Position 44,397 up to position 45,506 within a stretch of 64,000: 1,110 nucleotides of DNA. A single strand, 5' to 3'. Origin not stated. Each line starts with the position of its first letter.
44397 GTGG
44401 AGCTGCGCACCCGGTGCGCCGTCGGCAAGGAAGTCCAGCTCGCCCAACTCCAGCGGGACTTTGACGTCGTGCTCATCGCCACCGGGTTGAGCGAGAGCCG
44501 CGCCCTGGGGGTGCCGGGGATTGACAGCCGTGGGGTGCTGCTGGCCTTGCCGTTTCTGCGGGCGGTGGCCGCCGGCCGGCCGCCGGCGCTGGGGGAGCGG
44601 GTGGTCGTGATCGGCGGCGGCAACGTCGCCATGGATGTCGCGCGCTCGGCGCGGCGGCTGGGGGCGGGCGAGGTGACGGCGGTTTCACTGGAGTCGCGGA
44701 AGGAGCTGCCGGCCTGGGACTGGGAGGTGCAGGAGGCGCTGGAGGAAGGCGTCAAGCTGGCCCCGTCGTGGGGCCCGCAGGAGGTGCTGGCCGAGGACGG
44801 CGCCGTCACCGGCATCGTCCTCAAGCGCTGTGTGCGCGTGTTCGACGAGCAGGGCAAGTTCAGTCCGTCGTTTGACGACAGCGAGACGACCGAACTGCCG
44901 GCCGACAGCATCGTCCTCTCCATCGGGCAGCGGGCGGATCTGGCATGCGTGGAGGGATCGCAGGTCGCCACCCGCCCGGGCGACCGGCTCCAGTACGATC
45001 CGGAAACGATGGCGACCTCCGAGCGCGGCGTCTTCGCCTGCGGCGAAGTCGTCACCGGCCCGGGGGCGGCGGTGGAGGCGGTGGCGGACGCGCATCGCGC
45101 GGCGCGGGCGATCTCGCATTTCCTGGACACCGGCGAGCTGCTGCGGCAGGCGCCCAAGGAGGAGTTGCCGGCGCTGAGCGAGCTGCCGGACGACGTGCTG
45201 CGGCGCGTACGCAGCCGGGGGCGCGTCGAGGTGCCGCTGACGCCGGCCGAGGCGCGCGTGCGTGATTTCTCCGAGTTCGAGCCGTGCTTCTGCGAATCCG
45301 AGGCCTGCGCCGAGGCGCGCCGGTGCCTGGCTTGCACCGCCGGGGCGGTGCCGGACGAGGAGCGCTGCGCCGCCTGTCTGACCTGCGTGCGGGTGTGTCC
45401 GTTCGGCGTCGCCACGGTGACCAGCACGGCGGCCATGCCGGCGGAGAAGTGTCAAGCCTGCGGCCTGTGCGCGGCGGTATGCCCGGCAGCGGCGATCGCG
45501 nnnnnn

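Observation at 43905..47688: Acetogen-style MetV-MetF coupled to a GltD-like flavoprotein carrying ferredoxin and MvhD domains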

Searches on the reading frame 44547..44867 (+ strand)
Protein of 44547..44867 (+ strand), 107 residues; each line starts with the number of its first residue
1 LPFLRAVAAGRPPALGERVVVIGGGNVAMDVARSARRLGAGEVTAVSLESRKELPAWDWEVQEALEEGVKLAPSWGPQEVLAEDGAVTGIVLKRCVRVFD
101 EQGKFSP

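Call 41: search_solved_structures(query=window:44547-44867:+, max_evalue=0.01, show_alignments=5)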
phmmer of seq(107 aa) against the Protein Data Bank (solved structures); distinct sequences matched with E-value up to 0.01: 12.
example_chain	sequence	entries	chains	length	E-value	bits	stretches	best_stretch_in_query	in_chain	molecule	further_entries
9bov_A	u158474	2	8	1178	3.5e-21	78.5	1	2-104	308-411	Molybdopterin oxidoreductase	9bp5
9n5u_A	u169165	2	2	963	8.4e-19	70.9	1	3-85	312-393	NfnA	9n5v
8oh5_C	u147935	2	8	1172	2.2e-17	66.3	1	2-89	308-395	Formate dehydrogenase-O, major subunit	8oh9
5jca_L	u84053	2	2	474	1.3e-12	51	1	12-95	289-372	NADH-dependent Ferredoxin:NADP Oxidoreductase (NfnI) subunit alpha | NADH-dependent Ferredoxin:NADP Oxidoreductase subunit alpha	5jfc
5vj7_A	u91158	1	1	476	1.4e-11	47.7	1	12-93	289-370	Oxidoreductase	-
4ylf_B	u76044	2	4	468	2.1e-11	47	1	12-74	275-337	Dihydropyrimidine dehydrogenase subunit A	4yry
2vdc_G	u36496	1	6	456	1.2e-09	41.4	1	9-103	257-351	GLUTAMATE SYNTHASE [NADPH] SMALL CHAIN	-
6s6s_G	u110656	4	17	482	1.5e-09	41.1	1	9-103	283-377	Glutamate synthase [NADPH] small chain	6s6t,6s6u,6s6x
7m31_A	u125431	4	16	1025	1.4e-06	31.6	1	13-105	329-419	Dihydropyrimidine dehydrogenase [NADP(+)]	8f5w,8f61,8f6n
1h7x_A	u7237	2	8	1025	1.4e-06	31.6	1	13-105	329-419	DIHYDROPYRIMIDINE DEHYDROGENASE | Dihydropyrimidine dehydrogenase [NADP(+)]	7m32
1gt8_A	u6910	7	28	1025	1.4e-06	31.6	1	13-105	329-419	DIHYDROPYRIMIDINE DEHYDROGENASE | Dihydropyrimidine dehydrogenase [NADP(+)]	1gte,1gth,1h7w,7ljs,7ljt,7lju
1lvl_A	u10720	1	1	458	0.0018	21.6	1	3-70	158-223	DIHYDROLIPOAMIDE DEHYDROGENASE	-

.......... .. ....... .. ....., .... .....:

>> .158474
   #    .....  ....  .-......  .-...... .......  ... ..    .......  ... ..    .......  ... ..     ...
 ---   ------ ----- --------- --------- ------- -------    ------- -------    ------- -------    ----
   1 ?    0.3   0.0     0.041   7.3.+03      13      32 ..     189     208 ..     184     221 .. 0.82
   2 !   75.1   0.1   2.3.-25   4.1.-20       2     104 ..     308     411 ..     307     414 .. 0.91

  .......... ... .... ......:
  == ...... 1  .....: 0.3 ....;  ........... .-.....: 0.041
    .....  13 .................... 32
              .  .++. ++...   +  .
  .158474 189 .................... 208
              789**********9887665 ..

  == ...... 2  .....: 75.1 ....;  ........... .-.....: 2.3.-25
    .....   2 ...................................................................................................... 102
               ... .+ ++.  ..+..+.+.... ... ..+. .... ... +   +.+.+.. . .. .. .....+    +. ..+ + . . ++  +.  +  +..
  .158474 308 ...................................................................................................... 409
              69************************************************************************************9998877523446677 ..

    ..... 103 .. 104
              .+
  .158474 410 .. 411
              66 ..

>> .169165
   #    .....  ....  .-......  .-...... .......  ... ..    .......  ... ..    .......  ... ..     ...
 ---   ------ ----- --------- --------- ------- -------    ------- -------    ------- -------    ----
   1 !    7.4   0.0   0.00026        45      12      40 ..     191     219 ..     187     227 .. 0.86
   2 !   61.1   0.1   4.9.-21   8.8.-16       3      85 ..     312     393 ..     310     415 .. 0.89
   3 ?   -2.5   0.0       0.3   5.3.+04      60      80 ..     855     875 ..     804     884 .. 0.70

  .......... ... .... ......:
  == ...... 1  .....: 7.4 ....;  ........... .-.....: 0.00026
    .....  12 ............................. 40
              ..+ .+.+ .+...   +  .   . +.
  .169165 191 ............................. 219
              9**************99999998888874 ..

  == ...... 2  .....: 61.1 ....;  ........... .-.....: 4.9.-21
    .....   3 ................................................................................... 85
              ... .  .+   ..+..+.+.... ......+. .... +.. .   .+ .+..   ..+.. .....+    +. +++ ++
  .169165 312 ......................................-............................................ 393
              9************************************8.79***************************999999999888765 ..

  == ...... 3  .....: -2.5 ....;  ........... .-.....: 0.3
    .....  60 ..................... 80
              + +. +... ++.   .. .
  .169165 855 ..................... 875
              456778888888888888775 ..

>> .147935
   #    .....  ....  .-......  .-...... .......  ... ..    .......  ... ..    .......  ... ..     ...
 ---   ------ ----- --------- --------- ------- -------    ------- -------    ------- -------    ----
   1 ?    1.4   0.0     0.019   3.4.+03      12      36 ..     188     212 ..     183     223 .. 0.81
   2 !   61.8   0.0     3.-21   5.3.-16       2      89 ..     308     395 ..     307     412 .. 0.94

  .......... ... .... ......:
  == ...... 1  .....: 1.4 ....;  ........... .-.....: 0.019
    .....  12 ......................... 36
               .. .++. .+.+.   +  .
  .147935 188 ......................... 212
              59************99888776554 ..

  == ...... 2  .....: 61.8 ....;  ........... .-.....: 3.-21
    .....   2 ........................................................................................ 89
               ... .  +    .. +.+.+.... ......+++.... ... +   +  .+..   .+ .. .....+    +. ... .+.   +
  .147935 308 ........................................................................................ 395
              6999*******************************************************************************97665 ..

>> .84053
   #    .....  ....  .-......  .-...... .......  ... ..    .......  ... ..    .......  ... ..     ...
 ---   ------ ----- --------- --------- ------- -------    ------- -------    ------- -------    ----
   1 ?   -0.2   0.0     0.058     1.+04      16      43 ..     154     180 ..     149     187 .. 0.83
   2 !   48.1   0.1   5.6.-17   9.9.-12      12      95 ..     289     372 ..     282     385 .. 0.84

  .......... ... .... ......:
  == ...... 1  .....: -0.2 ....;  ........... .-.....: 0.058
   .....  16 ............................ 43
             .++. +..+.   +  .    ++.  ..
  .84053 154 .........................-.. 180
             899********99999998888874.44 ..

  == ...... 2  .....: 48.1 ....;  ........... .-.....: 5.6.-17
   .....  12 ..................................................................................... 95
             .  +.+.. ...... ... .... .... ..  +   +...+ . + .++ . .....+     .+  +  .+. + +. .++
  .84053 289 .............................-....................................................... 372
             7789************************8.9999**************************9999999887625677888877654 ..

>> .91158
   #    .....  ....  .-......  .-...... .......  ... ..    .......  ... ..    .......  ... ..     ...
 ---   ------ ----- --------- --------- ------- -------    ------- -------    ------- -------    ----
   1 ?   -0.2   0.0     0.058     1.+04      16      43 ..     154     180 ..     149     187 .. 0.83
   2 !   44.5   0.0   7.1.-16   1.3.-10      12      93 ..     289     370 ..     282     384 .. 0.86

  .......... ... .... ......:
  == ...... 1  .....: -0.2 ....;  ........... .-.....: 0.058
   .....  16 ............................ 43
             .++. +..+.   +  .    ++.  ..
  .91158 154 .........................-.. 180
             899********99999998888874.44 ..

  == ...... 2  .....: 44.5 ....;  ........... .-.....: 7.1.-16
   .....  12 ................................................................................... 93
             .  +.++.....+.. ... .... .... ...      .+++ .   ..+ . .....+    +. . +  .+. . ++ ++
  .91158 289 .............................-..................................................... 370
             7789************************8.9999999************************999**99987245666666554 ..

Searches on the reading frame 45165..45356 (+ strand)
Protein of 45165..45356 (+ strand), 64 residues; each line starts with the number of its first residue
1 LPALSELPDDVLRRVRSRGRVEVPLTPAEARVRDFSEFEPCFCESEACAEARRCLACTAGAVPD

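Call 42: search_solved_structures(query=window:45165-45356:+, max_evalue=10, show_alignments=5)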
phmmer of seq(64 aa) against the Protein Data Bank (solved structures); distinct sequences matched with E-value up to 10: 6.
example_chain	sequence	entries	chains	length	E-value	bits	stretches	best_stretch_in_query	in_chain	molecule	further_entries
9bov_A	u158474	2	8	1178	0.0098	19.4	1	8-58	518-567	Molybdopterin oxidoreductase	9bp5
9n5u_A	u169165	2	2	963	0.013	19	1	14-58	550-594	NfnA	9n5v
8oh5_C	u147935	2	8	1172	0.19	15.3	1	19-58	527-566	Formate dehydrogenase-O, major subunit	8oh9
5jca_L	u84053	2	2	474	1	13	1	19-60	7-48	NADH-dependent Ferredoxin:NADP Oxidoreductase (NfnI) subunit alpha | NADH-dependent Ferredoxin:NADP Oxidoreductase subunit alpha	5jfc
5vj7_A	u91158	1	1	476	1.3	12.7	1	19-60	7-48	Oxidoreductase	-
9g6k_Lo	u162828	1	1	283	1.5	12.6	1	14-56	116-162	Transmembrane protein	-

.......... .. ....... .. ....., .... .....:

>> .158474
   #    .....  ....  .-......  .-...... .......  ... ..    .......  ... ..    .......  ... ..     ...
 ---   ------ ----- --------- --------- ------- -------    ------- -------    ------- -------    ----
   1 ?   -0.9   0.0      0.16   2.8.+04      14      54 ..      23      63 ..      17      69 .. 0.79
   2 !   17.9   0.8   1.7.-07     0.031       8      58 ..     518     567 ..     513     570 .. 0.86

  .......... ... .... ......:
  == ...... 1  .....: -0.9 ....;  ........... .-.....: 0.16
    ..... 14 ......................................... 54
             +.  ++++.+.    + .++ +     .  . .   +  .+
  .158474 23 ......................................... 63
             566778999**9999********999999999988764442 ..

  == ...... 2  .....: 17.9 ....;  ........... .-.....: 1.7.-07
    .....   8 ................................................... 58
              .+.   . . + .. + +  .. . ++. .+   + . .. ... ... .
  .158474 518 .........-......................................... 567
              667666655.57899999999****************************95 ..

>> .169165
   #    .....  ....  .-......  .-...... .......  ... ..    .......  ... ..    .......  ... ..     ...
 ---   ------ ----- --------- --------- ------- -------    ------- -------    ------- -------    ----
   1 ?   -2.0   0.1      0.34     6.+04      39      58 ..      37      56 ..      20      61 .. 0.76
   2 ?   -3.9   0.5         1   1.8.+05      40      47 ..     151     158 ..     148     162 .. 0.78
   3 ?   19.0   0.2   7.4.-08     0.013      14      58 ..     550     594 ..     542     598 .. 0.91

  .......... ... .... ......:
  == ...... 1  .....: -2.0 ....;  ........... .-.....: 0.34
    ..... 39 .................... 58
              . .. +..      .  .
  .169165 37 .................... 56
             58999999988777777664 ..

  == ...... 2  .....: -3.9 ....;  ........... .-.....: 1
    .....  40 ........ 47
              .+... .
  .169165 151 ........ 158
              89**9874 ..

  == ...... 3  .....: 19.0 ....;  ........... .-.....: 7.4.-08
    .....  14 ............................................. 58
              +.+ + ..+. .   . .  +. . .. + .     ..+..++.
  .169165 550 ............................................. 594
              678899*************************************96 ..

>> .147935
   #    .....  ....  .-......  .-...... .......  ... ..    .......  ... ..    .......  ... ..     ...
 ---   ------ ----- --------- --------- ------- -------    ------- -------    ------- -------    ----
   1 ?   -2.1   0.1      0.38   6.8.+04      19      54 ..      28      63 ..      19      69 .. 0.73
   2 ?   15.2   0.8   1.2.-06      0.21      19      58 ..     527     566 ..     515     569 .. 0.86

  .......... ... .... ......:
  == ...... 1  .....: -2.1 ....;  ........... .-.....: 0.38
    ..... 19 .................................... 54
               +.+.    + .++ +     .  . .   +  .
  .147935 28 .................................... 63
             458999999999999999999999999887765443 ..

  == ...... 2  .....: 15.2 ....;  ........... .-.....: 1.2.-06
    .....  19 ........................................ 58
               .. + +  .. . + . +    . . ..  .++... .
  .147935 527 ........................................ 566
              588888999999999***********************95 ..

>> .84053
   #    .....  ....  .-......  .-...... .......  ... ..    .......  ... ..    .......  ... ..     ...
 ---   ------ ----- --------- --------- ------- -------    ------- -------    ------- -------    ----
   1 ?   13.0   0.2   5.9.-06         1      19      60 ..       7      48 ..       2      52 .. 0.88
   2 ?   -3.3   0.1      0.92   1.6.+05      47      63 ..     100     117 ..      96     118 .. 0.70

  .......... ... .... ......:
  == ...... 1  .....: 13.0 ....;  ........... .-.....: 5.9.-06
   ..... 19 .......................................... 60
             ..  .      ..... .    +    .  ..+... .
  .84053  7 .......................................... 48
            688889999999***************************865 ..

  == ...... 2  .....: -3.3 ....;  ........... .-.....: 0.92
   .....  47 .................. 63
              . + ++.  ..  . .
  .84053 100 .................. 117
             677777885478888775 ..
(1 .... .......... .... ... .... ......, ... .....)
